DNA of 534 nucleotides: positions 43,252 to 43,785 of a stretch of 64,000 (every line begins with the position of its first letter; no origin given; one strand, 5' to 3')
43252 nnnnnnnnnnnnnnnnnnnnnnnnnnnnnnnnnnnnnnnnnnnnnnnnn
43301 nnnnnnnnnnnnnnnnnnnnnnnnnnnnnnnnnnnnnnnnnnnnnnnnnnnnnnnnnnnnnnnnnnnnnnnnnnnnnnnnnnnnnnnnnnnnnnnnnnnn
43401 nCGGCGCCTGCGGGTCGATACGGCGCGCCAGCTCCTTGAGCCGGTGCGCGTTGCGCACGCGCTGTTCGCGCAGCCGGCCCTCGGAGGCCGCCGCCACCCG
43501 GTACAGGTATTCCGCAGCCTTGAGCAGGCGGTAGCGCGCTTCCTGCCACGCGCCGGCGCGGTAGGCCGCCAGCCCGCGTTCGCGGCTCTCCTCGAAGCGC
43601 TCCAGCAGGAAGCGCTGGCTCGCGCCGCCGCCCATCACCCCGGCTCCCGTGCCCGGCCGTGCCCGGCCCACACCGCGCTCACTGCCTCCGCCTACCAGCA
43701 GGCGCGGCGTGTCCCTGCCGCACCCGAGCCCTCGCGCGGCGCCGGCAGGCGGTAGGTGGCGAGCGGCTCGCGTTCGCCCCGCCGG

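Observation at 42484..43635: Second MIT-AAA ATPase (copy 1) with near-canonical Vps4 pore loop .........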

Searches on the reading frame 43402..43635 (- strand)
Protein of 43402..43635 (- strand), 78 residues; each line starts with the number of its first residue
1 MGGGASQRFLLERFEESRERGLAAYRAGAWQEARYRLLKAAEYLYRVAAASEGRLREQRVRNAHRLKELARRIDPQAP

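Call 16: search_solved_structures(query=A2, max_evalue=10, show_alignments=4)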
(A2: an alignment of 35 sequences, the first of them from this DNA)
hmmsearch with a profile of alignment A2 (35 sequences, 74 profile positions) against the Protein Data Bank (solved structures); distinct sequences matched with E-value up to 10: 7.
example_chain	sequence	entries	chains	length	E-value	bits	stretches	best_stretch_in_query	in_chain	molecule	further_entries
2mpk_A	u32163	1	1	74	0.023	17.7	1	15-70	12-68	Chitin synthase 1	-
2ndp_A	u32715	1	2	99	0.16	15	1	29-68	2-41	Histone-like DNA-binding superfamily protein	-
9mm5_A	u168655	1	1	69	0.21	14.7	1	12-71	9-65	De novo designed minibinder - dC2_049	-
9mni_A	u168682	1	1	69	0.49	13.5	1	12-72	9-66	De novo designed minibinder - dC2_050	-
3gw4_A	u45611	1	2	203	0.78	12.8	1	15-43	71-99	Uncharacterized protein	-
8sme_A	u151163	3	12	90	0.84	12.7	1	7-41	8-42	Gp34.65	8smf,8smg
8wje_B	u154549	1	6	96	0.95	12.6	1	7-41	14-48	Gp34.65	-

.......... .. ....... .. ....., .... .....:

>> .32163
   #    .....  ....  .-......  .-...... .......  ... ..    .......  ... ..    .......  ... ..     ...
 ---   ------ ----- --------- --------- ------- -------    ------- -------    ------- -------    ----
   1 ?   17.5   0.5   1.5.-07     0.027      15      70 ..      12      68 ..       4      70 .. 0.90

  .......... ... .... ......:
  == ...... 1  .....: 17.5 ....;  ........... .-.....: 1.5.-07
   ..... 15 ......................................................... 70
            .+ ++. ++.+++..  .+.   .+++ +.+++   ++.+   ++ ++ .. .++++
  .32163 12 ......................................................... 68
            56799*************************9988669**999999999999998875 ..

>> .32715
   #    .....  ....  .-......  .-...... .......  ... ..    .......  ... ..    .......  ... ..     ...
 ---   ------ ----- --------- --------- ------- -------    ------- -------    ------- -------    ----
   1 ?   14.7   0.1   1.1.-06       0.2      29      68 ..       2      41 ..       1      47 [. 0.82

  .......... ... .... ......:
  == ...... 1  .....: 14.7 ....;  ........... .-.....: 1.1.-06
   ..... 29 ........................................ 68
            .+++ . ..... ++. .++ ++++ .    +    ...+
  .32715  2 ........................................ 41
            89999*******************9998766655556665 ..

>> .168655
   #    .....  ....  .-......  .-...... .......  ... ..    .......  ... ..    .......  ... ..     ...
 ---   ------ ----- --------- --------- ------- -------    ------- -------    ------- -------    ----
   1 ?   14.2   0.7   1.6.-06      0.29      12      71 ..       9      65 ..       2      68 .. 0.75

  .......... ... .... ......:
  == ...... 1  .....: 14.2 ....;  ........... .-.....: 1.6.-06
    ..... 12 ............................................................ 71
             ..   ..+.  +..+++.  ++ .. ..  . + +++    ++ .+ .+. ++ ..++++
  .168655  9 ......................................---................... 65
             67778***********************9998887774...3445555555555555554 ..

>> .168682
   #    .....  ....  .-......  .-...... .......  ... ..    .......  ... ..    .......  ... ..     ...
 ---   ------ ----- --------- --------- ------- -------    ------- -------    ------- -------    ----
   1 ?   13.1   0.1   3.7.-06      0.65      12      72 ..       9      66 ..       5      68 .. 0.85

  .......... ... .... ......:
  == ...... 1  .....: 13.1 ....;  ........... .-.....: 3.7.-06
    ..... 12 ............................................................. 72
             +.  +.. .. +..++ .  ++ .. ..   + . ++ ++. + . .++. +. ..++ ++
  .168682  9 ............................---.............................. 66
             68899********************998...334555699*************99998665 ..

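Call 17: search_protein_families(library=pfam, alignment_id=A2, max_evalue=10)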
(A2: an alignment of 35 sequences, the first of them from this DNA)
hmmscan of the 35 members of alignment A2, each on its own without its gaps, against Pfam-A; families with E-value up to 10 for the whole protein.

A. member 1, seq(78 aa): 3 families
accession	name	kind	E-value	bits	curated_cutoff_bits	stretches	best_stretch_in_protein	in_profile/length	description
PF07219.19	HemY_N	-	0.051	14.1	31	1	13-45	58-90/107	HemY protein N-terminus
PF13371.12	TPR_9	-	0.071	13.6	35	1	14-37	29-52/73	Tetratricopeptide repeat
PF17624.7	US30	-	0.28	10.6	27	1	19-67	193-241/282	Family of unknown function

B. families by the number of members that match (of 35 scanned): 28 families (the first 25 are shown)
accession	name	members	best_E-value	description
PF07719.23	TPR_2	21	0.00086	Tetratricopeptide repeat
PF07219.19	HemY_N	12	0.0017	HemY protein N-terminus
PF08590.15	DUF1771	6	0.0078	Domain of unknown function (DUF1771)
PF00515.34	TPR_1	4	0.014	Tetratricopeptide repeat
PF04212.24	MIT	3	0.00041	MIT (microtubule interacting and transport) domain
PF13432.12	TPR_16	2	0.014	Tetratricopeptide repeat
PF25170.1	TPR_WDR35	2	0.062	WD repeat-containing protein 35, TPR repeats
PF13371.12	TPR_9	2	0.071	Tetratricopeptide repeat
PF13181.12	TPR_8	1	0.0013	Tetratricopeptide repeat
PF05916.17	Sld5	1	0.0086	GINS complex protein helical bundle domain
PF10732.14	DUF2524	1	0.029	Protein of unknown function (DUF2524)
PF13565.12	HTH_32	1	0.081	Homeodomain-like domain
PF07868.16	DUF1655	1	0.087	Protein of unknown function (DUF1655)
PF08910.15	Aida_N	1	0.09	Aida N-terminus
PF16811.11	TAtT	1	0.093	TRAP transporter T-component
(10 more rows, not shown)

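Call 38: predict_structure(alignment_id=A2)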
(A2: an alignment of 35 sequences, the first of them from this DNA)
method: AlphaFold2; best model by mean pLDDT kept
length: 78 residues; sequences in the alignment: 35
mean_pLDDT: 94.5   pTM: 0.82
mean pLDDT of the five models: 94.5, 94.3, 93.6, 93.3, 93.1
residues with pLDDT >= 90: 68; 70-90: 6; 50-70: 4; < 50: 0
segments of 3 or more residues with pLDDT < 50: none
pLDDT, mean of each block of 10 residues (from residue 1): 78 98 98 98 97 98 98 89
secondary structure, 60 per line:
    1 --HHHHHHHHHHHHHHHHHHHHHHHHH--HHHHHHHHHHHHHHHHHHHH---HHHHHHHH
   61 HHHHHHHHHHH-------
elements in order: H3-27 H30-49 H53-71

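Call 41: fold_search(model_id=the predicted structure, library=pdb)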
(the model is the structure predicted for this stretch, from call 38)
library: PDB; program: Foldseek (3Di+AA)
matches with E <= 10: 463; with E <= 0.001: 0
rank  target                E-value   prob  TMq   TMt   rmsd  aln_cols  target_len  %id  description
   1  2w2u_A                2.7e-02  1.00  0.68  0.70   3.1        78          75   22  STRUCTURAL INSIGHT INTO THE INTERACTION BETWEEN ARCHAEAL ESCRT-III AND AAA-ATPASE (released 2009-07-14)
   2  2w2u_B                3.6e-02  1.00  0.66  0.70   2.8        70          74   23  STRUCTURAL INSIGHT INTO THE INTERACTION BETWEEN ARCHAEAL ESCRT-III AND AAA-ATPASE (released 2009-07-14)
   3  2v6y_A                9.0e-02  1.00  0.69  0.71   2.9        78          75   18  Structure of the MIT domain from a S. solfataricus Vps4-like ATPase (released 2007-10-16)
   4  9mni_A                1.3e-01  0.99  0.49  0.56   3.0        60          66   28  CGRP Receptor in complex with dC2_050 (released 2025-10-22)
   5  2cpt_MODEL_1_A        1.8e-01  0.96  0.53  0.36   7.0        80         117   19  Solution structure of MIT domain from human SKD1 (released 2005-11-19)
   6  7dgu                  2.2e-01  1.00  0.68  0.56   2.7        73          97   22  De novo designed protein H4A1R (released 2021-11-24)
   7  4zey                  2.4e-01  0.99  0.62  0.58   2.6        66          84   20  Crystal structure of a nuclear receptor binding factor 2 MIT domain (NRBF2) from Homo sapiens at 1.50 A resolution (released 2015-05-06)
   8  8qae_C                2.8e-01  0.80  0.47  0.41   4.5        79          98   20  X-ray crystal structure of a de novo designed single-chain antiparallel 6-helix alpha-helical barrel, sc-apCC-6-SLLA (released 2024-07-03)
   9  2crb_MODEL_1_A        3.2e-01  0.96  0.59  0.50   4.9        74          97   19  Solution structure of MIT domain from mouse NRBF-2 (released 2005-11-20)
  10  4u7i_A                3.4e-01  0.98  0.58  0.50   3.6        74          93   18  Structure of the complex of Spartin MIT and IST1 MIM (released 2015-02-11)
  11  4u7y_A                3.5e-01  0.98  0.58  0.55   4.5        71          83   21  Structure of the complex of VPS4B MIT and IST1 MIM (released 2015-02-11)
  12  2v6x_A                4.5e-01  0.90  0.55  0.53   4.8        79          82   15  Stractural insight into the interaction between ESCRT-III and Vps4 (released 2007-10-16)
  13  6xr2_C                4.7e-01  0.90  0.53  0.29   3.5        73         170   27  Computationally designed right-handed alpha/alpha homotrimeric toroid with 3 repeats per subunit (released 2021-07-14)
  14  1yxr_MODEL_1_A        6.3e-01  0.91  0.56  0.56   4.5        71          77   20  NMR Structure of VPS4A MIT Domain (released 2005-09-06)
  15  5fvl_A                6.7e-01  0.82  0.54  0.51   5.4        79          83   15  Crystal structure of Vps4-Vps20 complex from S.cerevisiae (released 2016-04-27)
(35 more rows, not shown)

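Call 103: search_protein_representatives(alignment_id=A2)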
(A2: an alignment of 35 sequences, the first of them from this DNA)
Query: 35 sequences, 74 profile positions. Proteins with E-value up to 0.001 (for the whole library): 261; up to 1e-10: 85; up to 1e-30: 0. The best 150 are listed.
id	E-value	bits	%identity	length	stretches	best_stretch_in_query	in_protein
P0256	1.7e-24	101.5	-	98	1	3-71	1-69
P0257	4.8e-24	100.1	-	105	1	1-72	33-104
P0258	7.3e-24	99.5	-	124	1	1-73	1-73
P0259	1.4e-23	98.6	-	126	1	3-73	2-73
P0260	8.3e-23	96.1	-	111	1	3-73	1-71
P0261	1.3e-22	95.4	-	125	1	3-73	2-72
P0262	3.6e-22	94.0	-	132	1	3-73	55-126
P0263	4.4e-22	93.8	-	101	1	1-73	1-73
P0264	5.4e-22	93.5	-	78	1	3-73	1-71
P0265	2.3e-21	91.5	-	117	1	2-73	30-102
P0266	3.5e-21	90.9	-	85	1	3-73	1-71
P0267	3.5e-21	90.9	-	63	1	1-61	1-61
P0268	3.6e-21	90.9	-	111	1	3-73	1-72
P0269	4.3e-21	90.6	-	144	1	3-73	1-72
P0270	1.1e-20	89.3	-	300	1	3-73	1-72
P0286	3.5e-17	78.1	-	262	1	4-73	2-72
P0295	1.3e-16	76.3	-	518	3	3-71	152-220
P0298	2.6e-16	75.3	-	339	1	3-70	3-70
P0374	3.4e-09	52.5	-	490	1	4-70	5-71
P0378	5.2e-09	51.9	-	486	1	5-73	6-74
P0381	1.2e-08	50.7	-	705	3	7-53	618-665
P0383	1.5e-08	50.4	-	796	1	4-73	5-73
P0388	2.1e-08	49.9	-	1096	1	6-71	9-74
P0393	3.4e-08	49.3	-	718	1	6-71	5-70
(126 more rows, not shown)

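Call 104: search_protein_families(library=pfam, max_evalue=0.001, proteins=[P0383, P0388, P0393, P0374, P0378, P0295, P0381, P0270, P0286, P0298])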
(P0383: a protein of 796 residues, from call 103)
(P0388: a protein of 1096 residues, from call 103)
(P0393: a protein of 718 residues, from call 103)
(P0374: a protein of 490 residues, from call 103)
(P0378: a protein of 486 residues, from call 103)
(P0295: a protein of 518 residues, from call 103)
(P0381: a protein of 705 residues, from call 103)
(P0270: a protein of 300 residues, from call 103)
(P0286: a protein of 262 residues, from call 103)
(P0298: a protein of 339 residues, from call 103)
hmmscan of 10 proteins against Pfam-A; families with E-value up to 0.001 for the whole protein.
P0383 (796 aa): 13 families
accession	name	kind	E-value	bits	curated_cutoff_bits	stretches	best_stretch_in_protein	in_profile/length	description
PF01580.24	FtsK_SpoIIIE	-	5.2e-54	183.5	24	1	531-721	2-221/221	FtsK/SpoIIIE family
PF17854.6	FtsK_alpha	-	8e-25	87.4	22.9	1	424-523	2-101/101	FtsK alpha domain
PF17866.7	AAA_lid_6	-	3.7e-19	69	24.3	1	296-357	1-60/60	AAA lid domain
PF00004.35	AAA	-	4.7e-17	63.1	21.2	1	141-268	1-126/131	ATPase family associated with various cellular activities (AAA)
PF12846.13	AAA_10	-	2.1e-07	30.8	27.5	0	566-609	20-59/362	AAA-like domain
PF13401.12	AAA_22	-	1.7e-06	28.8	27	0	140-162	7-29/130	AAA domain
PF01078.27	Mg_chelatase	-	2e-06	27.8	20.3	0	139-165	23-49/207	Magnesium chelatase, subunit ChlI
PF13245.12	AAA_19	-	1.5e-05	25.7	25.1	0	139-200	12-64/134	AAA domain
PF01935.23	DUF87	-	0.00027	21.6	23.2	1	563-616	17-68/220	Helicase HerA, central domain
PF13191.12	AAA_16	-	0.00028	21.9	32.6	0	144-176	30-63/167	AAA ATPase domain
PF13479.12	AAA_24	-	0.00039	20.8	27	0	138-159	2-23/195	AAA domain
PF07728.20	AAA_5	-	0.00056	20.4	22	0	140-214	1-79/139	AAA domain (dynein-related subfamily)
PF09848.15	SLFN-g3_helicase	-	0.00084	19.1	24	0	570-682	4-87/354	Schlafen group 3, DNA/RNA helicase domain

P0388 (1096 aa): 23 families
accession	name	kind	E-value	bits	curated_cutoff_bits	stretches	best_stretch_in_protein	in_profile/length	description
PF00004.35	AAA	-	3.6e-63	212.3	21.2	2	153-284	1-131/131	ATPase family associated with various cellular activities (AAA)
PF17862.7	AAA_lid_3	-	2e-13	50.1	27.2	1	307-352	2-42/45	AAA+ lid domain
PF05496.18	RuvB_N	-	1.6e-07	31.7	27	0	153-222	36-97/159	Holliday junction DNA helicase RuvB P-loop domain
PF20720.3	nSTAND3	-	1.8e-07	31.4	27.2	0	152-257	19-108/155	Novel STAND NTPase 3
PF01695.23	IstB_IS21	-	2.2e-07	31.1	24.1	0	837-909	91-161/238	IstB-like ATP binding protein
PF07728.20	AAA_5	-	1.5e-06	28.7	22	0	153-182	2-32/139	AAA domain (dynein-related subfamily)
PF06745.19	ATPase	-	2.3e-06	27.6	26.6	0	833-867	14-48/231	KaiC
PF13401.12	AAA_22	-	5.1e-06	27.3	27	0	150-242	5-81/130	AAA domain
PF13481.12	AAA_25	-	5.9e-06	26.5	27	0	835-871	30-66/195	AAA domain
PF24883.2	NPHP3_N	-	6.7e-06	26.8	24.8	0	834-862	18-46/164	Nephrocystin 3, N-terminal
PF06068.19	TIP49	-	6.8e-06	25.9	23.8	0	150-188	50-90/347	TIP49 P-loop domain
PF00910.28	RNA_helicase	-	7.9e-06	26.7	21.5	0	153-206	1-48/105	RNA helicase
PF13521.12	AAA_28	-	8.1e-06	26.6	27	0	153-183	2-32/164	AAA domain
PF13671.12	AAA_33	-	1.3e-05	25.9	27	0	153-199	2-46/143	AAA domain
PF01078.27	Mg_chelatase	-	1.5e-05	24.9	20.3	0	153-171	25-43/207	Magnesium chelatase, subunit ChlI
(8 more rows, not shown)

P0393 (718 aa): 34 families (the best 25 are shown)
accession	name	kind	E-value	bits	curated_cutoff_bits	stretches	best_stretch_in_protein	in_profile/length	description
PF00004.35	AAA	-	4.6e-68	228.1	21.2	2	146-277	1-131/131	ATPase family associated with various cellular activities (AAA)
PF17862.7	AAA_lid_3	-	3.3e-18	65.3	27.2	2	300-339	2-40/45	AAA+ lid domain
PF13191.12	AAA_16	-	2.1e-10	41.8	32.6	1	142-179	23-63/167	AAA ATPase domain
PF13173.12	AAA_14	-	3.1e-10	40.6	27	0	146-271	5-117/129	AAA domain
PF13401.12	AAA_22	-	1.8e-09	38.4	27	0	143-180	5-45/130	AAA domain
PF07728.20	AAA_5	-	2.6e-09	37.7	22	1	146-216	2-80/139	AAA domain (dynein-related subfamily)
PF05496.18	RuvB_N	-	1.9e-08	34.7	27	1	109-216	7-98/159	Holliday junction DNA helicase RuvB P-loop domain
PF20720.3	nSTAND3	-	5e-08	33.2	27.2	0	141-210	15-73/155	Novel STAND NTPase 3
PF00910.28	RNA_helicase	-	1.3e-07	32.5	21.5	0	146-196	1-60/105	RNA helicase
PF06068.19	TIP49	-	1.9e-07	31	23.8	0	142-192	49-101/347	TIP49 P-loop domain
PF13238.12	AAA_18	-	1.1e-06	29.6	29.4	0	146-180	1-32/128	AAA domain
PF13207.12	AAA_17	-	1.9e-06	28.6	27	0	149-198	1-50/136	AAA domain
PF13481.12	AAA_25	-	3.8e-06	27.1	27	0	459-481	28-50/195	AAA domain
PF13671.12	AAA_33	-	4e-06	27.6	27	0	146-197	2-51/143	AAA domain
PF01695.23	IstB_IS21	-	4.1e-06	26.9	24.1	0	146-174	95-123/238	IstB-like ATP binding protein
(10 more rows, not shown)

P0374 (490 aa): 13 families
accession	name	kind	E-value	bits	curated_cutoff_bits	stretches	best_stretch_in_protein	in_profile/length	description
PF00004.35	AAA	-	2.9e-40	138.2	21.2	1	151-280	1-131/131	ATPase family associated with various cellular activities (AAA)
PF17862.7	AAA_lid_3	-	1.1e-08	34.9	27.2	1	303-338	1-36/45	AAA+ lid domain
PF20720.3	nSTAND3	-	1.3e-06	28.7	27.2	1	151-250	20-105/155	Novel STAND NTPase 3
PF06068.19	TIP49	-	5e-06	26.4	23.8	1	144-193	46-97/347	TIP49 P-loop domain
PF05496.18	RuvB_N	-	5.3e-06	26.7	27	1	150-218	35-95/159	Holliday junction DNA helicase RuvB P-loop domain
PF13481.12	AAA_25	-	3.4e-05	24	27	0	144-168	28-53/195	AAA domain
PF13401.12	AAA_22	-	3.9e-05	24.4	27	0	148-183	5-43/130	AAA domain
PF13191.12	AAA_16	-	4e-05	24.6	32.6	1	147-182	23-61/167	AAA ATPase domain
PF07728.20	AAA_5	-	0.00011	22.6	22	1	150-185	1-43/139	AAA domain (dynein-related subfamily)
PF12775.13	AAA_7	-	0.00026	21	25.8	0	150-179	35-65/181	P-loop containing dynein motor region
PF01057.23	Parvo_NS1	-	0.00066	19.2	20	0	151-172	116-137/271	Parvovirus non-structural protein NS1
PF01695.23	IstB_IS21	-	0.0009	19.2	24.1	0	151-188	95-135/238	IstB-like ATP binding protein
PF00910.28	RNA_helicase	-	0.00096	20.1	21.5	0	151-185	1-35/105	RNA helicase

P0378 (486 aa): 17 families
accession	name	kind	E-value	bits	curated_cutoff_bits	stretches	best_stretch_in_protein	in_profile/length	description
PF00004.35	AAA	-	1.8e-40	138.9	21.2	1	141-269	1-130/131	ATPase family associated with various cellular activities (AAA)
PF17862.7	AAA_lid_3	-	8.3e-09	35.3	27.2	1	293-327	2-36/45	AAA+ lid domain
PF13401.12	AAA_22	-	1.1e-07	32.7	27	1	137-172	4-42/130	AAA domain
PF20720.3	nSTAND3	-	7.4e-07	29.4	27.2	1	127-239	8-104/155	Novel STAND NTPase 3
PF05496.18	RuvB_N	-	1.1e-06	28.9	27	1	139-209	34-96/159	Holliday junction DNA helicase RuvB P-loop domain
PF13191.12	AAA_16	-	1.6e-05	26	32.6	1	131-199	17-88/167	AAA ATPase domain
PF00910.28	RNA_helicase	-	3.8e-05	24.6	21.5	0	142-181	2-50/105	RNA helicase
PF13173.12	AAA_14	-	5.4e-05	23.7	27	1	141-208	5-73/129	AAA domain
PF05673.19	DUF815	-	9.6e-05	22.1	23.8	1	87-206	11-116/249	Protein of unknown function (DUF815)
PF07728.20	AAA_5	-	9.8e-05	22.8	22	1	141-172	2-34/139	AAA domain (dynein-related subfamily)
PF00308.24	Bac_DnaA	-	0.00014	22.5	23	1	141-241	37-134/162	Bacterial DnaA ATPAse domain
PF06068.19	TIP49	-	0.00016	21.4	23.8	1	134-194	46-108/347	TIP49 P-loop domain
PF13207.12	AAA_17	-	0.00021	22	27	1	144-196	1-52/136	AAA domain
PF01695.23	IstB_IS21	-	0.00055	19.9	24.1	0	141-206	95-162/238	IstB-like ATP binding protein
PF00005.33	ABC_tran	-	0.00058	20.9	25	0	138-233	11-95/137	ABC transporter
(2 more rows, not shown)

P0295 (518 aa): 13 families
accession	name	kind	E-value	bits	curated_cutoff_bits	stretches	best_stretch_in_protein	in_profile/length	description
PF00004.35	AAA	-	2.6e-41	141.6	21.2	1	289-421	1-131/131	ATPase family associated with various cellular activities (AAA)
PF05496.18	RuvB_N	-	1.5e-06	28.5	27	1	288-363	35-102/159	Holliday junction DNA helicase RuvB P-loop domain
PF07728.20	AAA_5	-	2e-06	28.3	22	1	289-358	2-79/139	AAA domain (dynein-related subfamily)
PF07724.20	AAA_2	-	8e-06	26.4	27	1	287-373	4-96/166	AAA domain (Cdc48 subfamily)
PF06068.19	TIP49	-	5e-05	23.1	23.8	1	286-337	50-103/347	TIP49 P-loop domain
PF13191.12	AAA_16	-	5.7e-05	24.1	32.6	1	285-386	23-129/167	AAA ATPase domain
PF17862.7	AAA_lid_3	-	6.2e-05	22.9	27.2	1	443-475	1-31/45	AAA+ lid domain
PF05673.19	DUF815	-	0.0002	21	23.8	0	236-354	11-116/249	Protein of unknown function (DUF815)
PF13173.12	AAA_14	-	0.00029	21.3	27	0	289-356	5-73/129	AAA domain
PF20720.3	nSTAND3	-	0.0003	21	27.2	0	286-354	17-74/155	Novel STAND NTPase 3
PF01057.23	Parvo_NS1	-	0.0004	19.9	20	0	288-310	115-137/271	Parvovirus non-structural protein NS1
PF19263.5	DUF5906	-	0.0005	21.1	27.6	0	291-374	1-74/114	Family of unknown function (DUF5906)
PF13401.12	AAA_22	-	0.00059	20.6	27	0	286-318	5-40/130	AAA domain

P0381 (705 aa): 0 families

P0270 (300 aa): 8 families
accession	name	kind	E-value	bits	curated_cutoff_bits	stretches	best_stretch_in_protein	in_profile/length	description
PF00004.35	AAA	-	1e-28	100.8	21.2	1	153-250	1-98/131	ATPase family associated with various cellular activities (AAA)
PF05496.18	RuvB_N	-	2.3e-06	27.9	27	1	142-224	25-99/159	Holliday junction DNA helicase RuvB P-loop domain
PF07728.20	AAA_5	-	0.00028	21.3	22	0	152-220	1-77/139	AAA domain (dynein-related subfamily)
PF07724.20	AAA_2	-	0.00029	21.3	27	0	153-247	6-105/166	AAA domain (Cdc48 subfamily)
PF13191.12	AAA_16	-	0.00033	21.6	32.6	1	147-236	19-119/167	AAA ATPase domain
PF01078.27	Mg_chelatase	-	0.00046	20.1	20.3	1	152-170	24-42/207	Magnesium chelatase, subunit ChlI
PF13671.12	AAA_33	-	0.00053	20.8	27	0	153-207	2-54/143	AAA domain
PF06068.19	TIP49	-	0.00081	19.1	23.8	0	149-199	49-101/347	TIP49 P-loop domain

P0286 (262 aa): 8 families
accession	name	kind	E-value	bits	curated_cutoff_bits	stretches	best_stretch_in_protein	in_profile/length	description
PF00004.35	AAA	-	4e-18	66.6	21.2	1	152-207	1-56/131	ATPase family associated with various cellular activities (AAA)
PF13191.12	AAA_16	-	7.7e-06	26.9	32.6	1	139-203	11-85/167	AAA ATPase domain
PF13671.12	AAA_33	-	1.8e-05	25.5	27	1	152-221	2-70/143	AAA domain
PF05496.18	RuvB_N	-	0.00011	22.4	27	1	114-185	6-68/159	Holliday junction DNA helicase RuvB P-loop domain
PF13401.12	AAA_22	-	0.00038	21.2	27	1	150-185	6-44/130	AAA domain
PF06068.19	TIP49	-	0.00038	20.2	23.8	1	148-198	49-101/347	TIP49 P-loop domain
PF07728.20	AAA_5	-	0.00044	20.7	22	0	151-178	1-29/139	AAA domain (dynein-related subfamily)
PF01078.27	Mg_chelatase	-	0.00064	19.6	20.3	1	141-170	14-43/207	Magnesium chelatase, subunit ChlI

P0298 (339 aa): 7 families
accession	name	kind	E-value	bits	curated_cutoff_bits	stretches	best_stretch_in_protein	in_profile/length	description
PF00004.35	AAA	-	1.9e-26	93.5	21.2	2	137-190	1-54/131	ATPase family associated with various cellular activities (AAA)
PF09336.16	Vps4_C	-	1.7e-06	28.4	21.3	1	305-338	25-58/61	Vps4 C terminal oligomerisation domain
PF13191.12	AAA_16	-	3.8e-05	24.7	32.6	1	125-170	15-63/167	AAA ATPase domain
PF17862.7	AAA_lid_3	-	0.00016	21.6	27.2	0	267-288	1-22/45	AAA+ lid domain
PF13671.12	AAA_33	-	0.00057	20.6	27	0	138-201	3-63/143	AAA domain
PF01078.27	Mg_chelatase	-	0.00068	19.5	20.3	0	122-155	10-43/207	Magnesium chelatase, subunit ChlI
PF07728.20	AAA_5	-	0.00081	19.8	22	0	137-166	2-32/139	AAA domain (dynein-related subfamily)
